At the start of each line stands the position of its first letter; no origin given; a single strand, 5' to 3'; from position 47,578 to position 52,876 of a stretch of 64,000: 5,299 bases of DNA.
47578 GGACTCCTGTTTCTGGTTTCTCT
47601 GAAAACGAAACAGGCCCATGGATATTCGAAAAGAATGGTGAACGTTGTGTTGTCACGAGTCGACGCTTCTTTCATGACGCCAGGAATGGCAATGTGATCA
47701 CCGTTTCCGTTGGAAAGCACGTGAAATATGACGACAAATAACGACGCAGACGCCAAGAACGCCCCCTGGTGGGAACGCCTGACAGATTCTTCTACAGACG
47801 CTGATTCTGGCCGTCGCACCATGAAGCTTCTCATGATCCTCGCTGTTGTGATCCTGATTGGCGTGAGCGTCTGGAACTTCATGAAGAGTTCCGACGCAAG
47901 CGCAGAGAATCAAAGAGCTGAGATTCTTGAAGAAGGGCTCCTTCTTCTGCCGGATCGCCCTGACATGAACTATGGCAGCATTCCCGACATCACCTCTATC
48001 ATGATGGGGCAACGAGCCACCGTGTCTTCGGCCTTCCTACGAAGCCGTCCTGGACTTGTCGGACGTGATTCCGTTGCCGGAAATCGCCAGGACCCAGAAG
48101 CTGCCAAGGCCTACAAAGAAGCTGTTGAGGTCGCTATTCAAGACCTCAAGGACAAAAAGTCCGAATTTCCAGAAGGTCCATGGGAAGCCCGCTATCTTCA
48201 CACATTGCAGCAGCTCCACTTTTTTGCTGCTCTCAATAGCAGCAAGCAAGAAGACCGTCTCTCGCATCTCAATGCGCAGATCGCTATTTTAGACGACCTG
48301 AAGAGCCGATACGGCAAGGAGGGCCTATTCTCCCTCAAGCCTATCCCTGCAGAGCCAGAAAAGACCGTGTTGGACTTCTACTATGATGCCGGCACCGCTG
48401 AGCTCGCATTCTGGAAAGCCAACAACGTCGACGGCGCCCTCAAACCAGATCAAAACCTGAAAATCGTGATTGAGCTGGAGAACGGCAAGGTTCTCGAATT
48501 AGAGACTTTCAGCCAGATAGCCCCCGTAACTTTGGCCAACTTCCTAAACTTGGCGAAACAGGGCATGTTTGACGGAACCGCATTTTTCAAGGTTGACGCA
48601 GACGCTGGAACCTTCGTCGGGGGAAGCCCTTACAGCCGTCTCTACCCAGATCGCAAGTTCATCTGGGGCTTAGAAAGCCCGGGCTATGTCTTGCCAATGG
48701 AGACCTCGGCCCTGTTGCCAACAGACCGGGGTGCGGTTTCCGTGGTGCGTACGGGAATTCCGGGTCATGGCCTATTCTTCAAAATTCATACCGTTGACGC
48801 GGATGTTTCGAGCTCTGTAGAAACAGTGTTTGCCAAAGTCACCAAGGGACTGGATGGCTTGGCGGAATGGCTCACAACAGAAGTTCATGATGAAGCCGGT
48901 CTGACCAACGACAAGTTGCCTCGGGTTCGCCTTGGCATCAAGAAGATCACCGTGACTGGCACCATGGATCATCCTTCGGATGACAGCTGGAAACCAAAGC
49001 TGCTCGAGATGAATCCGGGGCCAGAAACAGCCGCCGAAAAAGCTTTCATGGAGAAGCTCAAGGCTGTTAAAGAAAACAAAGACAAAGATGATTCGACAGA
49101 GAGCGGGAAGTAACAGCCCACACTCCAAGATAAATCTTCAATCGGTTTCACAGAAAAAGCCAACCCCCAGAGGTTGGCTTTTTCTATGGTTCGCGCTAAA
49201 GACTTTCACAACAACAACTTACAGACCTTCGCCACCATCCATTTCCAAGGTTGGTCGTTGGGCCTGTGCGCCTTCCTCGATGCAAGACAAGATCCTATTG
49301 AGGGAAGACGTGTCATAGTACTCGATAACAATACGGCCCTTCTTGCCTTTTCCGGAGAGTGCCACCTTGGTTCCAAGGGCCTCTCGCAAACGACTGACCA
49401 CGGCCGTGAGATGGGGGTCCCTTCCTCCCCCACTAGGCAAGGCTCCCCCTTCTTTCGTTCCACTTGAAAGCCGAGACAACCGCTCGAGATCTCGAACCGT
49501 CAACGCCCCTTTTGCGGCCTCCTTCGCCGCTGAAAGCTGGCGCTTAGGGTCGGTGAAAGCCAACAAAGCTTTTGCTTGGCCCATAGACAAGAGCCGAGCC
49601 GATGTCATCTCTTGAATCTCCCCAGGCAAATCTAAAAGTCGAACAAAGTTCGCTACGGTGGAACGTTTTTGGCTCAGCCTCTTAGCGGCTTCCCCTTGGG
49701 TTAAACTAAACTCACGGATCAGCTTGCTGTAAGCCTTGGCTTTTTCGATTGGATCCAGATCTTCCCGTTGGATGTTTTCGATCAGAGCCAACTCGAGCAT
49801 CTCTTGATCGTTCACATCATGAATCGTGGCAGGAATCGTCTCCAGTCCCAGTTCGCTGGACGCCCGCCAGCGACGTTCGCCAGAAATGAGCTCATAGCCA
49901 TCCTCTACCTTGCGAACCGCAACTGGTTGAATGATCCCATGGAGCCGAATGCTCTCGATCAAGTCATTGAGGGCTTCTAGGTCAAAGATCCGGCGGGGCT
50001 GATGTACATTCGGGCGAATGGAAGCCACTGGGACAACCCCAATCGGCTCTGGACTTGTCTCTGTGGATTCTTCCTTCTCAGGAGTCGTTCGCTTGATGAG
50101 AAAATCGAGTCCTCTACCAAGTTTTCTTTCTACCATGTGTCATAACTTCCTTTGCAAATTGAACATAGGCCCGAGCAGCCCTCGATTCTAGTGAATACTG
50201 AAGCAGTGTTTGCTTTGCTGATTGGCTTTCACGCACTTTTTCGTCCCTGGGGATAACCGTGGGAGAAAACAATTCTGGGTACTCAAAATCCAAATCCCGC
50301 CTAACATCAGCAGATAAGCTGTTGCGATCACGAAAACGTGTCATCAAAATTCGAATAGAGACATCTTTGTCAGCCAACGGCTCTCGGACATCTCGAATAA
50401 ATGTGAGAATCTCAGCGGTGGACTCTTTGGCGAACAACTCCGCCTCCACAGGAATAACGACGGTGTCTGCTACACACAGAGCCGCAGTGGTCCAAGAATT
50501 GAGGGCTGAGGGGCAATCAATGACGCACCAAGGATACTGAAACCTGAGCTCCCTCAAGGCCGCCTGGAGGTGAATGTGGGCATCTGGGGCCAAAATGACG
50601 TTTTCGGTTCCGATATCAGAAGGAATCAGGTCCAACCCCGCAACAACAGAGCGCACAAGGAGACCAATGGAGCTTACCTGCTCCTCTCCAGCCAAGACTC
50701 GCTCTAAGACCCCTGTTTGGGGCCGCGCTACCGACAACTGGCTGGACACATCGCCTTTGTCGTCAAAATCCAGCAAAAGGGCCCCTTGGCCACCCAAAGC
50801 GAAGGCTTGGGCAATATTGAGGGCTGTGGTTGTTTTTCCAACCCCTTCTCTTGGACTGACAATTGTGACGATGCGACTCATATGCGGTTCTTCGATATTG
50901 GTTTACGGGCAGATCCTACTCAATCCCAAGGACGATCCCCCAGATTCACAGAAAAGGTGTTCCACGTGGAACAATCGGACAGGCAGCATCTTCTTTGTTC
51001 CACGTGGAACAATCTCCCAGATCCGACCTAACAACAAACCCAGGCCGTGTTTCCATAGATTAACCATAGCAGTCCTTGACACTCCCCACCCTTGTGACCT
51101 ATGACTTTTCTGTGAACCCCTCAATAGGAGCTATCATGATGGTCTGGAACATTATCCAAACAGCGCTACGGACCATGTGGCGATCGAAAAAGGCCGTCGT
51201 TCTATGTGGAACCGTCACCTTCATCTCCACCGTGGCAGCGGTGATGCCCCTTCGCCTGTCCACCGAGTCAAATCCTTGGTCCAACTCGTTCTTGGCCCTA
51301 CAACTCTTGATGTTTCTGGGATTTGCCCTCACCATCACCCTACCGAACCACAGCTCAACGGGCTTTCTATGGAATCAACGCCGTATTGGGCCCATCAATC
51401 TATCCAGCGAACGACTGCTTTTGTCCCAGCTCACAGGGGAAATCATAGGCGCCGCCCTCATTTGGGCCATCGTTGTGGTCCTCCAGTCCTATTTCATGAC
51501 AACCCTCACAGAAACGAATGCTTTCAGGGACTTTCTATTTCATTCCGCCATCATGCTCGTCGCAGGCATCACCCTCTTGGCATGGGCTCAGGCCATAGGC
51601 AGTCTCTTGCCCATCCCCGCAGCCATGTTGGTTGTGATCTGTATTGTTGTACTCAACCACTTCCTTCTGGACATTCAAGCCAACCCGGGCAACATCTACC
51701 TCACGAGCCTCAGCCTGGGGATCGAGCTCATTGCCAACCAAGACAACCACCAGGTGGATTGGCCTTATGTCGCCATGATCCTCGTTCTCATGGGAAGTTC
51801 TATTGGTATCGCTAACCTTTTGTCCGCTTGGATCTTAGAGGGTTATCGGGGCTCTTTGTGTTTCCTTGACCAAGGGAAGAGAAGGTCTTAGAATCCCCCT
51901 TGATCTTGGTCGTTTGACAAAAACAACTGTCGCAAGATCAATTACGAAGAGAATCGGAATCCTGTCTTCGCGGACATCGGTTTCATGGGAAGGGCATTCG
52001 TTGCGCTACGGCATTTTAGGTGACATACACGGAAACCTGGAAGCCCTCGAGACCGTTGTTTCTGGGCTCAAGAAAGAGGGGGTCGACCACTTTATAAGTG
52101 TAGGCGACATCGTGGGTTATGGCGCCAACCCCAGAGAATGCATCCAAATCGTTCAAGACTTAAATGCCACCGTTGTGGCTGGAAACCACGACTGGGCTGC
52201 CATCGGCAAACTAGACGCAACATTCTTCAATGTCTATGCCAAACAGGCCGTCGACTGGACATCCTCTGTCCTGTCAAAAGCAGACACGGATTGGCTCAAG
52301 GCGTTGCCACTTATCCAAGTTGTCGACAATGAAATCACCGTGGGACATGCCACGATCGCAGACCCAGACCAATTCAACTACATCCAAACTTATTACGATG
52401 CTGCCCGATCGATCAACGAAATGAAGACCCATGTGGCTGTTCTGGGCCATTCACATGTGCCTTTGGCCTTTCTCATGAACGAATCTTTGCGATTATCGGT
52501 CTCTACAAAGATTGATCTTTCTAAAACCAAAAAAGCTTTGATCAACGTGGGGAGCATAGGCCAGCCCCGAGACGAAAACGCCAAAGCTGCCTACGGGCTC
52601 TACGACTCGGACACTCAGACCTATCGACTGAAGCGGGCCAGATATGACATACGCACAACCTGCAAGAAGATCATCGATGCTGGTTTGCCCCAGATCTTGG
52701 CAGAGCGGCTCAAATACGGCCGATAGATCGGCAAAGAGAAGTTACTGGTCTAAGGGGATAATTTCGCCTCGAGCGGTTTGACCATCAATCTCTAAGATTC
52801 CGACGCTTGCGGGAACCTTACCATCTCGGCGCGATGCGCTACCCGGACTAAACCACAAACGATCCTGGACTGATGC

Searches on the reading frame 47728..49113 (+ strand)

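Call 76: search_protein_families(library=pfam, proteins=[window:47728-49113:+], max_evalue=0.0001)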
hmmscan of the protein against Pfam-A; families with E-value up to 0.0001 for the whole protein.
window:47728-49113:+ (461 aa): 1 family
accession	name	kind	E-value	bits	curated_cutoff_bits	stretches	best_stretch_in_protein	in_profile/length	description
PF00160.26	Pro_isomerase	-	2.8e-12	47.6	21.7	1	248-388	4-144/159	Cyclophilin type peptidyl-prolyl cis-trans isomerase/CLD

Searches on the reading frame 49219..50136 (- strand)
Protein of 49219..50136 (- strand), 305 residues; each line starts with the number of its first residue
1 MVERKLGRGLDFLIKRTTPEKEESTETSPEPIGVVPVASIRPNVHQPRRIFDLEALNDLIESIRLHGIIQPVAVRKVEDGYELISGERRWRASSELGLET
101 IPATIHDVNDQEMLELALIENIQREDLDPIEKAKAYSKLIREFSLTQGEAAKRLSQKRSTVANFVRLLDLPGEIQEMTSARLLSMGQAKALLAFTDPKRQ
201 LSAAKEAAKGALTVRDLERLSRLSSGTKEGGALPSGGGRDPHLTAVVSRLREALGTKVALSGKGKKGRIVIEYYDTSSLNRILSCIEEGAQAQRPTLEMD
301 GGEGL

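Call 76: search_protein_families(library=pfam, proteins=[window:49219-50136:-], max_evalue=0.0001)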
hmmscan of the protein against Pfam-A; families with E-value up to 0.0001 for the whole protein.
window:49219-50136:- (305 aa): 3 families
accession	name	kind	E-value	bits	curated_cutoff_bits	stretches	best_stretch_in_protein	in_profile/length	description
PF02195.25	ParB_N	-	3e-33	114.2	26.3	1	34-123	5-95/95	ParB N-terminal domain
PF17762.8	HTH_ParB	-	1.8e-31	108.7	22.6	1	125-222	1-98/102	ParB HTH domain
PF23552.2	ParB_C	-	3.1e-08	33.4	23.8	1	239-286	1-49/50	ParB dimerisation domain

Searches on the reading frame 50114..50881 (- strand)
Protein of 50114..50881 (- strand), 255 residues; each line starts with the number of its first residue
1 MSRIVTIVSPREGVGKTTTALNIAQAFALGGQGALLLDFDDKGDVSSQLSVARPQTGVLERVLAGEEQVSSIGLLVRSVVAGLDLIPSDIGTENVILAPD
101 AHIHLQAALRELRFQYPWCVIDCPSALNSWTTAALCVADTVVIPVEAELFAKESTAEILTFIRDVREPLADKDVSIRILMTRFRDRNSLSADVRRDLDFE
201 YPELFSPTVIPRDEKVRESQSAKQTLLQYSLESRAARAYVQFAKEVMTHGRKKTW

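Call 76: search_protein_families(library=pfam, proteins=[window:50114-50881:-], max_evalue=0.0001)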
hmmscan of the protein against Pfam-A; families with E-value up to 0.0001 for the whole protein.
window:50114-50881:- (255 aa): 5 families
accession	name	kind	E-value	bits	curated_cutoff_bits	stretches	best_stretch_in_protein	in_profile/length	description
PF13614.12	AAA_31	-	1.3e-27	97.3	27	1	3-169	2-171/177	AAA domain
PF01656.29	CbiA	-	7e-14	52.3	25.4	1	5-225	1-124/125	CobQ/CobB/MinD/ParA nucleotide binding domain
PF06564.18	CBP_BcsQ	-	5.1e-12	46.3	21.3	1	4-244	3-231/234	Cellulose biosynthesis protein BcsQ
PF00142.24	Fer4_NifH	-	4.6e-07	30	25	0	11-62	8-59/271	4Fe-4S iron sulfur cluster binding proteins, NifH/frxC family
PF09140.17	MipZ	-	1.6e-05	24.8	20.7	0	6-147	4-131/262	ATPase MipZ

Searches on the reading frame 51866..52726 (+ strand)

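Call 76: search_protein_families(library=pfam, proteins=[window:51866-52726:+], max_evalue=0.0001)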
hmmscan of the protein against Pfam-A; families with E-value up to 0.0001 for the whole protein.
window:51866-52726:+ (286 aa): 2 families
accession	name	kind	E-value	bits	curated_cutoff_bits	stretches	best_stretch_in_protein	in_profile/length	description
PF00149.33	Metallophos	-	2.5e-17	64.4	21.5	1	47-199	2-159/191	Calcineurin-like phosphoesterase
PF12850.12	Metallophos_2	-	2.8e-16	60.3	27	1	47-248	2-151/154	Calcineurin-like phosphoesterase superfamily domain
